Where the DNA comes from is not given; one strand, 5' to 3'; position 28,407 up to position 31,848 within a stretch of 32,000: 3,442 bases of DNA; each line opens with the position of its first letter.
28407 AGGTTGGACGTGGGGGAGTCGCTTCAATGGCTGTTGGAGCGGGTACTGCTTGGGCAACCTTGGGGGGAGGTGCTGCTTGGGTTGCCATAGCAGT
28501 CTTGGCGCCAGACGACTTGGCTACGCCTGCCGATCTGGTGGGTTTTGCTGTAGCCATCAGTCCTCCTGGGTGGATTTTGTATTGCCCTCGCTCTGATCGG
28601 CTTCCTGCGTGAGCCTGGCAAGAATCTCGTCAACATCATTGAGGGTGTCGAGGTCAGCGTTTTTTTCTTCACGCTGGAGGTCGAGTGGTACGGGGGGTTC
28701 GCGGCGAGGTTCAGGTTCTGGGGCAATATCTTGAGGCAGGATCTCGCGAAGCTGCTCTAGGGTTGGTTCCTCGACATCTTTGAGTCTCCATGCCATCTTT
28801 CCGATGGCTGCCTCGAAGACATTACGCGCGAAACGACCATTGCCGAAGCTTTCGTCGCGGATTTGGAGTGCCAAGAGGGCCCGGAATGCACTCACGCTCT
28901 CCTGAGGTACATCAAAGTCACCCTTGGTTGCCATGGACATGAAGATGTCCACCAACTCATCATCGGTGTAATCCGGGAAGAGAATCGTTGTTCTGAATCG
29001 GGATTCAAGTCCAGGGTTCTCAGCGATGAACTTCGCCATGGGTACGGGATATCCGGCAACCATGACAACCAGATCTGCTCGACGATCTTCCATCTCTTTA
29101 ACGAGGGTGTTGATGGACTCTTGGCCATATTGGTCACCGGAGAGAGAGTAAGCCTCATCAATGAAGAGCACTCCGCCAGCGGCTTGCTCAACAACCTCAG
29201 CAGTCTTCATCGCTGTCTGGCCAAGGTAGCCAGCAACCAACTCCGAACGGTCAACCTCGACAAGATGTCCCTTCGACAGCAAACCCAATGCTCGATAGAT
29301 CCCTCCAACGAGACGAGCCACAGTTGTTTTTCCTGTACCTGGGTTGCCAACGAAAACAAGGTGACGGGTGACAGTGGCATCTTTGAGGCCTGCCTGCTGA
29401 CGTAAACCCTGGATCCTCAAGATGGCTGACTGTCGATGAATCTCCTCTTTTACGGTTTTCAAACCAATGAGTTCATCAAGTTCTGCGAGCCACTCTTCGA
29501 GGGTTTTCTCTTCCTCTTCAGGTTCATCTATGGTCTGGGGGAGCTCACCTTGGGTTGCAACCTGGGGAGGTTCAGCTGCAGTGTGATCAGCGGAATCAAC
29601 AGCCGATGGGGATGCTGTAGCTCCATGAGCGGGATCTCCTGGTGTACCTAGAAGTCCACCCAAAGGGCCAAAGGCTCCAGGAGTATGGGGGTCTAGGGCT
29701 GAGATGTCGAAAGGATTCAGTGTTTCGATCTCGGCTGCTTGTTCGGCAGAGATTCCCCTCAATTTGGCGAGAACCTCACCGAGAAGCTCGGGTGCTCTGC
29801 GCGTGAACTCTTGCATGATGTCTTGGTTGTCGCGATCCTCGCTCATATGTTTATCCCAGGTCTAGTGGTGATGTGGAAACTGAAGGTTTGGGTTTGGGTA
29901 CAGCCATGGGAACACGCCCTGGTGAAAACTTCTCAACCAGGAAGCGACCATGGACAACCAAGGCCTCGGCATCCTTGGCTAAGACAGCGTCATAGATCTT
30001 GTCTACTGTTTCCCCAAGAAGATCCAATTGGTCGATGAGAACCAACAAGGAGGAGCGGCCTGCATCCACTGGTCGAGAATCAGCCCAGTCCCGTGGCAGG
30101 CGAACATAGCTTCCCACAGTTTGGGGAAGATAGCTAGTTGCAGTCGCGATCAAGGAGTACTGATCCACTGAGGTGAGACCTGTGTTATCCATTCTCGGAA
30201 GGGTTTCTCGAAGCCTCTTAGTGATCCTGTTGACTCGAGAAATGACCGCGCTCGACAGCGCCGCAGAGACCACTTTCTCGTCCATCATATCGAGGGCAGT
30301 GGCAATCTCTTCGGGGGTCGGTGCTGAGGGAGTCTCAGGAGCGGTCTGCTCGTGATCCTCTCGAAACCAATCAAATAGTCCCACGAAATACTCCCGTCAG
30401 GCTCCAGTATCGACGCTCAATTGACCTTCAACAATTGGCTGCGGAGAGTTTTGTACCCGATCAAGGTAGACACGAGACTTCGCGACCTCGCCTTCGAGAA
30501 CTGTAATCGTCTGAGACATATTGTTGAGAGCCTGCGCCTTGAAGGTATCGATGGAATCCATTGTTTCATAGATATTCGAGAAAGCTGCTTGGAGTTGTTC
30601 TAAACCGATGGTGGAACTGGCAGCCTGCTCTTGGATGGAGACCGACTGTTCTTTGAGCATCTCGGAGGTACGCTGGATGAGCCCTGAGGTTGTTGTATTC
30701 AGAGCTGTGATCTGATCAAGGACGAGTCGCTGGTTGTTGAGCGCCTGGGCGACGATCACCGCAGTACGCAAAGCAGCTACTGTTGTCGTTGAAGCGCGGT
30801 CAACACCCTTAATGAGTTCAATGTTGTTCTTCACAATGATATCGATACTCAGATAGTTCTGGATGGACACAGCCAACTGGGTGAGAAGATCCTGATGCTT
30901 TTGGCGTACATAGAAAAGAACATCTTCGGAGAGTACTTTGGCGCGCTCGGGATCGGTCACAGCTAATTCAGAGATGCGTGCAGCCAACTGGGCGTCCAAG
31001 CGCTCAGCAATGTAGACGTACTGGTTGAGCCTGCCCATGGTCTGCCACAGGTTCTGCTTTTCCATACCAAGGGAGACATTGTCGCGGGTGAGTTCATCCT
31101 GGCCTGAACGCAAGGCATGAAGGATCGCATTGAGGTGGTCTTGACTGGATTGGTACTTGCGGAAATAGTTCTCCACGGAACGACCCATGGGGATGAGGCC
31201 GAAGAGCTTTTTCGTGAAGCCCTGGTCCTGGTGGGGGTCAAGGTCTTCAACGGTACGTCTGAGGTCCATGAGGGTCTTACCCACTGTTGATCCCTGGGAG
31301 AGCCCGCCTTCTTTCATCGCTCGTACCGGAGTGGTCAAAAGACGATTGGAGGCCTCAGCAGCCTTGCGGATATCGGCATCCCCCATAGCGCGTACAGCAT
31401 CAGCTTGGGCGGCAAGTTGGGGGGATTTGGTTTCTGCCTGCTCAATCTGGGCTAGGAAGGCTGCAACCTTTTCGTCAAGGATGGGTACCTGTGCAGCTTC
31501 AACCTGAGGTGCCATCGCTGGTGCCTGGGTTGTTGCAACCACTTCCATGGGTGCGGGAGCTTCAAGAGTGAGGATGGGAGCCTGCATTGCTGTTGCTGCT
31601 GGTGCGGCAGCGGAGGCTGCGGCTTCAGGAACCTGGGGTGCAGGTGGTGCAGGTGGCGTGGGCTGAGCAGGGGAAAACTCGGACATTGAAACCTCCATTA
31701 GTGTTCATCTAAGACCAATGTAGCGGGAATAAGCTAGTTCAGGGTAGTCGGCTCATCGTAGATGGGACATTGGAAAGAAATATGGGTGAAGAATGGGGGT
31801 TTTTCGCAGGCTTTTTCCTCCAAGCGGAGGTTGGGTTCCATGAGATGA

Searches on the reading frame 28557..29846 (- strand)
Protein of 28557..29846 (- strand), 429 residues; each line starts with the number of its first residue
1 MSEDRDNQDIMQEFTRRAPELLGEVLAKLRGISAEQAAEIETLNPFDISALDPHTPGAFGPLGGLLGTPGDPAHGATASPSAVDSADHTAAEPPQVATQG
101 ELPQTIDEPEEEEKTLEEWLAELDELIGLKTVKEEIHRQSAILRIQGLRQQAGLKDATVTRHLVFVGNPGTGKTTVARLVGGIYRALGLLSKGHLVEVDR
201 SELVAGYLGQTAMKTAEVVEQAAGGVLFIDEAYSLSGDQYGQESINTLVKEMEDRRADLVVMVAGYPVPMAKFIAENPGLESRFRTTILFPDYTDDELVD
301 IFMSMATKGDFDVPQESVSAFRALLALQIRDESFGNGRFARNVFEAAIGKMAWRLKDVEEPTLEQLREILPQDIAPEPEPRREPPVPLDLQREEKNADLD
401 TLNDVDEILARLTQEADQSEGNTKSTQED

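Call 58: search_protein_families(library=pfam, proteins=[window:28557-29846:-], max_evalue=0.001)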
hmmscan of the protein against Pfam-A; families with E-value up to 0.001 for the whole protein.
window:28557-29846:- (429 aa): 6 families
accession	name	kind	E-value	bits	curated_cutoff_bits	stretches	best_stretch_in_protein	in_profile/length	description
PF00004.35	AAA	-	1.8e-16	61.2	21.2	1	164-290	2-129/131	ATPase family associated with various cellular activities (AAA)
PF17866.7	AAA_lid_6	-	9.1e-16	58.1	24.3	1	319-374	5-60/60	AAA lid domain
PF13401.12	AAA_22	-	5.3e-05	24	27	0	161-180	6-25/130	AAA domain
PF05496.18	RuvB_N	-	0.00013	22.2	27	1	150-261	23-117/159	Holliday junction DNA helicase RuvB P-loop domain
PF13604.12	AAA_30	-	0.00046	20.4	27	1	150-261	6-121/191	AAA domain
PF01078.27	Mg_chelatase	-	0.00046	20.1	20.3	0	160-205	22-64/207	Magnesium chelatase, subunit ChlI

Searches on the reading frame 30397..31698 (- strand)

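Call 58: search_protein_families(library=pfam, proteins=[window:30397-31698:-], max_evalue=0.001)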
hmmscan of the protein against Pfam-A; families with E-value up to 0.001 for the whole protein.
window:30397-31698:- (433 aa): 1 family
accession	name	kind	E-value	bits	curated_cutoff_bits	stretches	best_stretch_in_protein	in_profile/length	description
PF05816.16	TelA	-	1.5e-91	307.4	30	1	94-413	3-331/332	Toxic anion resistance protein (TelA)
